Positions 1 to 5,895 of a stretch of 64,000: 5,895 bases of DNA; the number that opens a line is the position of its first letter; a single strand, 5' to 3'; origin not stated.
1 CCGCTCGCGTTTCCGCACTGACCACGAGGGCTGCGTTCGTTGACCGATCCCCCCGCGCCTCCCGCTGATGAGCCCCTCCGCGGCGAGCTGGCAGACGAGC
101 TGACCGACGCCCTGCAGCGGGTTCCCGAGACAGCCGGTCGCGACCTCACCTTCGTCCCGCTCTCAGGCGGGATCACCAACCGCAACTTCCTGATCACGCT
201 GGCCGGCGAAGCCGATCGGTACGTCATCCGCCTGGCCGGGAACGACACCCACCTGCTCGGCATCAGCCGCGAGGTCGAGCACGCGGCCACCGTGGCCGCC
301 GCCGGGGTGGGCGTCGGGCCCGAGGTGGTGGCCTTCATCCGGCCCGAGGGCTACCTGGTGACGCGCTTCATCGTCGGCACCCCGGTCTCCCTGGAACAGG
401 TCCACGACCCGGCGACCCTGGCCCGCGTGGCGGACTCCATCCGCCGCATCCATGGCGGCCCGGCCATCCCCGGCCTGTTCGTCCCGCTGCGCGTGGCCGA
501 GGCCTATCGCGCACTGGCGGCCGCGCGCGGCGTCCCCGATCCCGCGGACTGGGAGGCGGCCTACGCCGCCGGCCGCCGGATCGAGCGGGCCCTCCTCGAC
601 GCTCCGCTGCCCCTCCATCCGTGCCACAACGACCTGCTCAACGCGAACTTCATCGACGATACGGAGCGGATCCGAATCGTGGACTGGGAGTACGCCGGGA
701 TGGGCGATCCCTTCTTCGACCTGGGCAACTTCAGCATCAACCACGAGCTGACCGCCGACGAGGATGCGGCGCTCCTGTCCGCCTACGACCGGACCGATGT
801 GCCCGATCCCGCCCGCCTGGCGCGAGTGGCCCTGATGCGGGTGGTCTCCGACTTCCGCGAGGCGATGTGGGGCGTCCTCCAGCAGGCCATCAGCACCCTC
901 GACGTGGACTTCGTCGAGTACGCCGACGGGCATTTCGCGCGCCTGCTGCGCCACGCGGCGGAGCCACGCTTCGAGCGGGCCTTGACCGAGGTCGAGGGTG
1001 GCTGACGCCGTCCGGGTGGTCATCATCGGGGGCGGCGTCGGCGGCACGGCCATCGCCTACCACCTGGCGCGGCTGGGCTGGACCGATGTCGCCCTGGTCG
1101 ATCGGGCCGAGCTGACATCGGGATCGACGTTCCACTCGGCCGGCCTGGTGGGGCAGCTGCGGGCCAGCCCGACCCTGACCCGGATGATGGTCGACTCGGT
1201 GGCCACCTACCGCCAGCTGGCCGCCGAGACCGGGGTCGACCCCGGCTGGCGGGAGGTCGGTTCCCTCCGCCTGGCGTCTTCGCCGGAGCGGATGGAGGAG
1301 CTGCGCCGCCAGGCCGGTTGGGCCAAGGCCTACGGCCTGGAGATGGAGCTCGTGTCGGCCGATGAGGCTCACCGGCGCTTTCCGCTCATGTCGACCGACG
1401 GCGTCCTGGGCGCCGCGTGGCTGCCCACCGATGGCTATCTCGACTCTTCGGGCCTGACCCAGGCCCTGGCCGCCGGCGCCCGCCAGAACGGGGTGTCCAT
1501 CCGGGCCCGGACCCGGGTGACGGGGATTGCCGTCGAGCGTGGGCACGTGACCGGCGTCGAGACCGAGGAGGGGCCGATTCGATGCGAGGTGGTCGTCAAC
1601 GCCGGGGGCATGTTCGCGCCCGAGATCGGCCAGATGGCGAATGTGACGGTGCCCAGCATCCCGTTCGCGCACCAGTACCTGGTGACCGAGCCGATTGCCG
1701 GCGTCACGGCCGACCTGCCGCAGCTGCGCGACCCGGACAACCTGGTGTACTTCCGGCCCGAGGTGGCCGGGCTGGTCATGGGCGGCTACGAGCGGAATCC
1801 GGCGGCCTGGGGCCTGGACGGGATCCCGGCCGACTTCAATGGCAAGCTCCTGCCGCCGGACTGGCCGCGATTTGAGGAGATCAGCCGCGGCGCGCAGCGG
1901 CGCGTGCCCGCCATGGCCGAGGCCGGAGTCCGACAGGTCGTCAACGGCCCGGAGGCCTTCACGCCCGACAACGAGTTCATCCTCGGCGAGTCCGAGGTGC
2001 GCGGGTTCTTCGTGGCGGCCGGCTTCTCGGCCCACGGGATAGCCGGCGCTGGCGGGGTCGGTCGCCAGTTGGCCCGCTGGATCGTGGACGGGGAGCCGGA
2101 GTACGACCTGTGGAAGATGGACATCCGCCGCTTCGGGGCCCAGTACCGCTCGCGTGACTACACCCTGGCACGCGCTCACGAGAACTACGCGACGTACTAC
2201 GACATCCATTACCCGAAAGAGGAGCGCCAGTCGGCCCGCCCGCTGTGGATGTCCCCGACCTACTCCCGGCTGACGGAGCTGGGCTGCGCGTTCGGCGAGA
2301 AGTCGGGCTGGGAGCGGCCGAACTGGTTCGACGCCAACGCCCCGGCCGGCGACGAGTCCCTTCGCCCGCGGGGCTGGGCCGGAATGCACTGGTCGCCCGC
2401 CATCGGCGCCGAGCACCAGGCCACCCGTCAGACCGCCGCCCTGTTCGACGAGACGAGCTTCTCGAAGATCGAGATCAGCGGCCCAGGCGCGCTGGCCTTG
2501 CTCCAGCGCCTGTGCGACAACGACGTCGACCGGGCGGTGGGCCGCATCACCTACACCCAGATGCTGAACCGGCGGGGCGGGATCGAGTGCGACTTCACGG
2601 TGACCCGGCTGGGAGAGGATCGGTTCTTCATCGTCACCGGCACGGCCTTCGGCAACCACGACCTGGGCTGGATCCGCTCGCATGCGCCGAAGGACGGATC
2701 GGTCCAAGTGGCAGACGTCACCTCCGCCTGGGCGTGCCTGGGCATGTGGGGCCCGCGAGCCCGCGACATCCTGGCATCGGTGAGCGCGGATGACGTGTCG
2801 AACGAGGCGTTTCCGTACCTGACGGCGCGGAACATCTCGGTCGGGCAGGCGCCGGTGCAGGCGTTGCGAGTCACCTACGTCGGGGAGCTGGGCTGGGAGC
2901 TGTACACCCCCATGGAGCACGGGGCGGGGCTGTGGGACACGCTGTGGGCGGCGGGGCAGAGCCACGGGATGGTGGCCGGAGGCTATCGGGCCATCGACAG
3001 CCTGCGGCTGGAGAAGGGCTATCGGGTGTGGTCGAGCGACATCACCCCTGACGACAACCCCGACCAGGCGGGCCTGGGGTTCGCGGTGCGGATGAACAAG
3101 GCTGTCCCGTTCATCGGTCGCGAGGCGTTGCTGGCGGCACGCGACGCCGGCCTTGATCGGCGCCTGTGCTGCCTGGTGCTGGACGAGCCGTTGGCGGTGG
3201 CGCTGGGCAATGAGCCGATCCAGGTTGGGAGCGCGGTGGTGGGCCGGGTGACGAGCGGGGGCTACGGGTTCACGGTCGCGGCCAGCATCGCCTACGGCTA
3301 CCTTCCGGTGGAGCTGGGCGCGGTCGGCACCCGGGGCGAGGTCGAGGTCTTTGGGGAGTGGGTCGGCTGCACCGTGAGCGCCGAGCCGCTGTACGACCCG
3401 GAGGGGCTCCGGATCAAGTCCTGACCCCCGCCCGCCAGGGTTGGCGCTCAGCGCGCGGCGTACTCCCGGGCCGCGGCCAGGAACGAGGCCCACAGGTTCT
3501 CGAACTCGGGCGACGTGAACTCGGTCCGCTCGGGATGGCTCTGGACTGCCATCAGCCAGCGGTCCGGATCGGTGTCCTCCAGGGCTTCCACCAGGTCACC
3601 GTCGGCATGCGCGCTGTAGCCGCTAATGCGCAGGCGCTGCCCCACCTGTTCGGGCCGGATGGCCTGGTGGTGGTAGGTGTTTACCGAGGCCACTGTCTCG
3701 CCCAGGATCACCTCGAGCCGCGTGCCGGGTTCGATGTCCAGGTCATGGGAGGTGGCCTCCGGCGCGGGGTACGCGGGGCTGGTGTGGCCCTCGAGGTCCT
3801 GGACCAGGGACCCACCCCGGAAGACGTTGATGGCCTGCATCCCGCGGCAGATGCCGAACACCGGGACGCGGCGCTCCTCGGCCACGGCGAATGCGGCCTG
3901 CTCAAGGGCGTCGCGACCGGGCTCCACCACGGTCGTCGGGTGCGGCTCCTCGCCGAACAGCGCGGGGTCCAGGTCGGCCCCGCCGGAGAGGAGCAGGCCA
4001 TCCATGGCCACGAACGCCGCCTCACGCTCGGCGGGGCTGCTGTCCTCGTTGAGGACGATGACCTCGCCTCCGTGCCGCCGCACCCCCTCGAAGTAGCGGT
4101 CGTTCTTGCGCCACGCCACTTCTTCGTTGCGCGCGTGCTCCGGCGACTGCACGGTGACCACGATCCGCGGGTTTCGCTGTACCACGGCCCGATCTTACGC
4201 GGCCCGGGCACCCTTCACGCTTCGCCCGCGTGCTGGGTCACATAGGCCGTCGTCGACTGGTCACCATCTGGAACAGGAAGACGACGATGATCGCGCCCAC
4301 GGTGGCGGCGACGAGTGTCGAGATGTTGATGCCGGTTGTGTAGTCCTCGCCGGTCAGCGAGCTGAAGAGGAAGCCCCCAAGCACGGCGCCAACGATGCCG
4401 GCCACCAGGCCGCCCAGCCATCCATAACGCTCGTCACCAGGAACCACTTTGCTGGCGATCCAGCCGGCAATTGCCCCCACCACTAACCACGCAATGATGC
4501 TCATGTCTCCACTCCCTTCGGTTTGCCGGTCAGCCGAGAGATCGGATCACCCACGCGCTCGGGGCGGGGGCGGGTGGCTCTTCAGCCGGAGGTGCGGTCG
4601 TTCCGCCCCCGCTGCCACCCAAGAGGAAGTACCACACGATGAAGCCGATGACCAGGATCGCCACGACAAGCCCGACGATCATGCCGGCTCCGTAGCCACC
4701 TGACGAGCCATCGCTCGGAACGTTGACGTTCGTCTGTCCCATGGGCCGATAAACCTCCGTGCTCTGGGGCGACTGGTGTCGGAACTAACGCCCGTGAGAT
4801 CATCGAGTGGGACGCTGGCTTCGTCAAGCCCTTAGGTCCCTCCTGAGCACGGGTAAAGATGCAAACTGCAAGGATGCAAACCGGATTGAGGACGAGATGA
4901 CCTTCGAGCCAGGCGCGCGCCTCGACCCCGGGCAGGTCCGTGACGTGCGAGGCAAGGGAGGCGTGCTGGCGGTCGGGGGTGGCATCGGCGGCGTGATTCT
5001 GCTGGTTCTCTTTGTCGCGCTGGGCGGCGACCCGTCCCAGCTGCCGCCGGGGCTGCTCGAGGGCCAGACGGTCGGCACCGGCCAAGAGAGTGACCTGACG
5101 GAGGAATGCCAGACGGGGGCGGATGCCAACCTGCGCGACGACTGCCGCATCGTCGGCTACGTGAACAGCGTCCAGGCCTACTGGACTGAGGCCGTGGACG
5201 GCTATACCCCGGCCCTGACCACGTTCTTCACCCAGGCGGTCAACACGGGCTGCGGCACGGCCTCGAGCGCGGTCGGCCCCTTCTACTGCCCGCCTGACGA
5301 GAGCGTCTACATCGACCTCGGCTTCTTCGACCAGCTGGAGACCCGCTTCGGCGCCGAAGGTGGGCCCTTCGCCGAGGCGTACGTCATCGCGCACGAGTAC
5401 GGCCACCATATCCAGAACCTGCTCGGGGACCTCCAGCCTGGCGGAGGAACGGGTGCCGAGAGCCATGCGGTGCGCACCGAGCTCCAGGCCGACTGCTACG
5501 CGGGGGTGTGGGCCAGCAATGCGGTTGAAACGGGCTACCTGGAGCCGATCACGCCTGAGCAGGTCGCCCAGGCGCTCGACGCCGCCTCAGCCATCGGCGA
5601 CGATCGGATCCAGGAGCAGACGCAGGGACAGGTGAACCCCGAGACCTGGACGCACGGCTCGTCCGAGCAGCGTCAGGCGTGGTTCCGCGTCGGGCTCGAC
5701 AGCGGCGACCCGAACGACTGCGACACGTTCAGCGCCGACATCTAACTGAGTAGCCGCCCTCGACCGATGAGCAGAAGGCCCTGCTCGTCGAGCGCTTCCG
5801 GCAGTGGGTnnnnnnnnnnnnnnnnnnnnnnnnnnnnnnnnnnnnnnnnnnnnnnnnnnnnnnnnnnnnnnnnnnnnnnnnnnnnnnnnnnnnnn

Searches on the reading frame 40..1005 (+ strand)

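Call 41: search_protein_families(library=pfam, proteins=[window:40-1005:+], max_evalue=0.0001)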
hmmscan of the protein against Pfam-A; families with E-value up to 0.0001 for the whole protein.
window:40-1005:+ (321 aa): 2 families
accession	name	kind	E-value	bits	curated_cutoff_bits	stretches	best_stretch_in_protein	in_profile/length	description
PF01636.29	APH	-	1.6e-21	77.6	23.2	1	38-261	2-237/239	Phosphotransferase enzyme family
PF01633.27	Choline_kinase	-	4.5e-21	75.9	29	1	40-237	3-209/300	Choline/ethanolamine kinase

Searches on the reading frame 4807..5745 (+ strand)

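Call 41: search_protein_families(library=pfam, proteins=[window:4807-5745:+], max_evalue=0.0001)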
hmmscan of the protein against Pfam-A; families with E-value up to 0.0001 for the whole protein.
window:4807-5745:+ (312 aa): 1 family
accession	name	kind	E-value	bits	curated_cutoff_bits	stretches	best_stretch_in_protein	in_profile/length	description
PF04228.19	Zn_peptidase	-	5.2e-72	243.2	23.2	1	48-308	24-290/290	Putative neutral zinc metallopeptidase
